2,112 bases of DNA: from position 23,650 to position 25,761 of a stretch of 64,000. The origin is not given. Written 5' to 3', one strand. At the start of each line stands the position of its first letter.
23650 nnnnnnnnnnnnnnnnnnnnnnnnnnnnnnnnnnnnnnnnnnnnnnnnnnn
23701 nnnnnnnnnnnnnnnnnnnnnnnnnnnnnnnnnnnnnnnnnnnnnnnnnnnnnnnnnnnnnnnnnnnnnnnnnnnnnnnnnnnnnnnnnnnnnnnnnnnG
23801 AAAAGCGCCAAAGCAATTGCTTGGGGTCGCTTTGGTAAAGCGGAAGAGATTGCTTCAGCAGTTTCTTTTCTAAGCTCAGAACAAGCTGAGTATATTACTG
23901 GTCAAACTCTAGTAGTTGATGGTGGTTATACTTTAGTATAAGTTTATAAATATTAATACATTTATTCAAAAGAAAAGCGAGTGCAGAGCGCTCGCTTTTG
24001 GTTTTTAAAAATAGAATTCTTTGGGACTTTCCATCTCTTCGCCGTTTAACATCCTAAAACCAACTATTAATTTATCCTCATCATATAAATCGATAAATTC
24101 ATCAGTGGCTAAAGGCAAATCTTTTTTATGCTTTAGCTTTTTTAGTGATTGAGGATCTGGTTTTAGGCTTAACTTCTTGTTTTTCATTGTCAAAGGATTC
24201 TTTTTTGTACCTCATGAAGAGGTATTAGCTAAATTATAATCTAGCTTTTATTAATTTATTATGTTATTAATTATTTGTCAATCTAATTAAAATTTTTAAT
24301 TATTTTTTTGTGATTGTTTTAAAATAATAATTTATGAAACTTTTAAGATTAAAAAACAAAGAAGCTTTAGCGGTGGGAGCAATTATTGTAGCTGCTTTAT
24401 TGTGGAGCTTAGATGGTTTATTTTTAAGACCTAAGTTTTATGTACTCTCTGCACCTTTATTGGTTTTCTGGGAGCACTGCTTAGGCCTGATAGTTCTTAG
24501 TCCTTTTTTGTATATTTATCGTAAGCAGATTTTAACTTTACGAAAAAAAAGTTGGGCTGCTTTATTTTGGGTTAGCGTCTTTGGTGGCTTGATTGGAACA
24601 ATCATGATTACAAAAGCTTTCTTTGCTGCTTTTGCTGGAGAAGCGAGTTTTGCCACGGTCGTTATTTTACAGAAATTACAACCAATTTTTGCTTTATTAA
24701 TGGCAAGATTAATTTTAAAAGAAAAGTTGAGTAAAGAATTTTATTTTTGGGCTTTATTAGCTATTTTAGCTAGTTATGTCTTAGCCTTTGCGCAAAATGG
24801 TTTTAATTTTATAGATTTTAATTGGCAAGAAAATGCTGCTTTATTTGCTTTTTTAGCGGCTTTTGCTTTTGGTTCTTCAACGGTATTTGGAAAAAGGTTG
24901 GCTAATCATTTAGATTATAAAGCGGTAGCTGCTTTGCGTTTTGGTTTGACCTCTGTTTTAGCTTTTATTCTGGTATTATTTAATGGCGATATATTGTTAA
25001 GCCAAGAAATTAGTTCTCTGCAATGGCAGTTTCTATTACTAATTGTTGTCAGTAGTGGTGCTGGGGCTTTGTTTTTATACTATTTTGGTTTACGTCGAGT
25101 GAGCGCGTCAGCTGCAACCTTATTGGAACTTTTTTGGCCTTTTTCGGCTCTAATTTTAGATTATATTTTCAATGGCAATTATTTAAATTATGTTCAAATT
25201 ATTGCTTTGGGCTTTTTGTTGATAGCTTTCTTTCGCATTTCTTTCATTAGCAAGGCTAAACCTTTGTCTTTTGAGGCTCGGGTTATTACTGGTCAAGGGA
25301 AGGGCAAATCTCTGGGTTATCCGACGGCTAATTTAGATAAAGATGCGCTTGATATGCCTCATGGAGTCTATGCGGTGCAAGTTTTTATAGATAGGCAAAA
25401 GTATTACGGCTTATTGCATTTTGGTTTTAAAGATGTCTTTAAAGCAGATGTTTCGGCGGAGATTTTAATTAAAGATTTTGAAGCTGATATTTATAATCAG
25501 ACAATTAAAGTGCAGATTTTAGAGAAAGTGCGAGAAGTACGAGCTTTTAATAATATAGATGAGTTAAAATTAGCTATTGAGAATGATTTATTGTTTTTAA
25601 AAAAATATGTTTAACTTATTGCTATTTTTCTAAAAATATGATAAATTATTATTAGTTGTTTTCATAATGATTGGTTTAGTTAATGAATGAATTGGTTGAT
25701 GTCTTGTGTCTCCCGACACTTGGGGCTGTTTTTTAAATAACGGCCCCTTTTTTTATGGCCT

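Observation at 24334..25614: Single-polypeptide fusion of a DMT/EamA permease to a riboflavin kinase domain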

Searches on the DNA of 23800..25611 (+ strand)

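Call 12: search_rna_families(source=window, start=23800, end=24500, threshold=evalue, max_evalue=10)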
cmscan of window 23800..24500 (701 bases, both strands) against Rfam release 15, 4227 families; matches with E-value up to 10: 11.
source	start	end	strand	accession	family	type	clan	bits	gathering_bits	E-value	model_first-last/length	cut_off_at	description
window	23903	24011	+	RF01774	rpsL_ricks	Cis-reg; leader;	-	26.1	60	1.2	1-131/131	no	Rickettsia rpsL leader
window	23936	24005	+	RF02432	SpF25_sRNA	Gene; sRNA;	-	20.2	48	1.1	1-102/102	no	Streptococcus sRNA SpF25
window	23922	24011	+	RF00121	MicC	Gene; sRNA;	-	18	90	5.9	1-123/123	no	MicC RNA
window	23961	24038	-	RF00121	MicC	Gene; sRNA;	-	17.1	90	8.8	1-123/123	no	MicC RNA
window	23934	24009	+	RF00558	L20_leader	Cis-reg; leader;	-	16.8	58.7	1.6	1-127/127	no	Ribosomal protein L20 leader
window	23925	24040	-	RF02082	STnc540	Gene; sRNA;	-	16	38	0.81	1-202/202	no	Enterobacterial sRNA STnc540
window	23963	24010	+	RF04186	mir-278_2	Gene; miRNA;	-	15.5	70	4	1-79/79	no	mir-278_2 microRNA precursor family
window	23901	24000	+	RF04184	BTnc060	Gene; sRNA;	-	15.5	228.9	9.5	1-213/213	no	Bacteroides sRNA BTnc060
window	24059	24110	-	RF00278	SNORD50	Gene; snRNA; snoRNA; CD-box;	-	14.4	42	8.9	1-72/72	no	Small nucleolar RNA SNORD50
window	24054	24109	-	RF01150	sR11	Gene; snRNA; snoRNA; CD-box;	-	13.5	39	8.1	1-57/57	no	Small nucleolar RNA sR11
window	23974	24065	-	RF02503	Atu_C9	Gene; sRNA;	-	8.8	40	6.9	99-192/192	no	Rhizobiales sRNA Atu_C9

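Call 31: search_rna_families(sources=[L055, L057, L061, L062, L063, L064, L073, L077, L079], threshold=gathering)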
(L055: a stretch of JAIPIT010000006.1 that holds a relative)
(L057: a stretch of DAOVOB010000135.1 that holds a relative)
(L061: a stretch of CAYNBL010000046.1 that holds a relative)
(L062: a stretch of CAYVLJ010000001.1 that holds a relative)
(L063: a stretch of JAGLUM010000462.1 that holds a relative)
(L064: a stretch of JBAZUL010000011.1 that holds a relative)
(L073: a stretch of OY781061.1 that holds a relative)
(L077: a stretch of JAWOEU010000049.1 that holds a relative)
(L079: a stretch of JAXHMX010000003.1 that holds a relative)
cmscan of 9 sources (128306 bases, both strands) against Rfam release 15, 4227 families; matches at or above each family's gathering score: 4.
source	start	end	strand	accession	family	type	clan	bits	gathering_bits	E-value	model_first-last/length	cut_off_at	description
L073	6276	6401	+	RF00050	FMN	Cis-reg; riboswitch;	-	110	66.2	2.1e-24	1-138/138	no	FMN riboswitch aptamer (RFN element)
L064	12726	12812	+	RF00005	tRNA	Gene; tRNA;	CL00001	59.6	29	4.6e-10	1-71/71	no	tRNA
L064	11925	11996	-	RF00005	tRNA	Gene; tRNA;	CL00001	59.3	29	5.7e-10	1-71/71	no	tRNA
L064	12904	12990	+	RF00005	tRNA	Gene; tRNA;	CL00001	50.5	29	1.4e-07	1-71/71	no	tRNA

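Call 34: search_rna_families(sources=[L074, L080, L078, L013, L038, L060], threshold=gathering)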
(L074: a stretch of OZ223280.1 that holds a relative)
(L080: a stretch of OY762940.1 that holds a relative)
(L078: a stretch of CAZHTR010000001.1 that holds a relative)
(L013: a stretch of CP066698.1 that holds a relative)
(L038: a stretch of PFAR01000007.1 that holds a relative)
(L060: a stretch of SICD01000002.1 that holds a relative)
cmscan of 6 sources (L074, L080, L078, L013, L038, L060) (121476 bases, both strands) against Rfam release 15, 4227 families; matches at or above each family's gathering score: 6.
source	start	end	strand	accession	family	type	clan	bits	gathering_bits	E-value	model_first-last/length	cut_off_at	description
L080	9759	9885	+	RF00050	FMN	Cis-reg; riboswitch;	-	111.3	66.2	8.7e-25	1-138/138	no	FMN riboswitch aptamer (RFN element)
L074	6305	6430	+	RF00050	FMN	Cis-reg; riboswitch;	-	107.3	66.2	1e-23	1-138/138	no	FMN riboswitch aptamer (RFN element)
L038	14134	14207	-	RF00005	tRNA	Gene; tRNA;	CL00001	56.8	29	2.5e-09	1-71/71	no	tRNA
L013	2830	2913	+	RF00005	tRNA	Gene; tRNA;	CL00001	54.6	29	1.1e-08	1-71/71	no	tRNA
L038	14225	14298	-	RF00005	tRNA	Gene; tRNA;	CL00001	51.8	29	6.2e-08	1-71/71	no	tRNA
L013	7764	7834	+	RF00005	tRNA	Gene; tRNA;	CL00001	46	29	2.3e-06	1-71/71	no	tRNA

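Call 80: search_rna_families(sources=[L083, L084, L085, L086, L087, L088, L089, L091, L092, L093], threshold=gathering)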
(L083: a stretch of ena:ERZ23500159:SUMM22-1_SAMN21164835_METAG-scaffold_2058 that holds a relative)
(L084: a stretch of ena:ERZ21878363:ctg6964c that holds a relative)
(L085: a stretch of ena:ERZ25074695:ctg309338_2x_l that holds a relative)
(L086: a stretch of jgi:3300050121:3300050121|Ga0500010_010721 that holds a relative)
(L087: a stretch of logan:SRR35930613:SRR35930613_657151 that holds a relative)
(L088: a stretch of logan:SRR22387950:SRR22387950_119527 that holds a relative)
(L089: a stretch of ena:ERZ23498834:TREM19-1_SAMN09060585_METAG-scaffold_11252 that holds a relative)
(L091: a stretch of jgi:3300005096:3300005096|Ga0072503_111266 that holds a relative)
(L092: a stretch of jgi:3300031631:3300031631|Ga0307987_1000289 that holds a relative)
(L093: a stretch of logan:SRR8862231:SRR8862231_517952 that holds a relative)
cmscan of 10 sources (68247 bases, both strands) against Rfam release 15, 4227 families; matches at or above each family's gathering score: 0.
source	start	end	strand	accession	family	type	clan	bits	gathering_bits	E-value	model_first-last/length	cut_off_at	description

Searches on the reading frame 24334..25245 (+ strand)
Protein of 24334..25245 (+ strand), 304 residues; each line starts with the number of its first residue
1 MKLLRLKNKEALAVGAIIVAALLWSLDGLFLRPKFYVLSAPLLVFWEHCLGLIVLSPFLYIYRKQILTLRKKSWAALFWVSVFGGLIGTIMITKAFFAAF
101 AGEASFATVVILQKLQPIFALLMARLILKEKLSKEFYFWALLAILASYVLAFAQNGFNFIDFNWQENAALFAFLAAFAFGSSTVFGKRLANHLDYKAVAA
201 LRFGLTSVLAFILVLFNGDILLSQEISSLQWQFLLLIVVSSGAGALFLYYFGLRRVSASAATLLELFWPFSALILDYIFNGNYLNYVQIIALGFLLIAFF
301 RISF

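Call 91: search_solved_structures(query=window:24334-25245:+, max_evalue=10)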
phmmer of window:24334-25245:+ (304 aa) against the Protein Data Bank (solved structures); distinct sequences matched with E-value up to 10: 0.
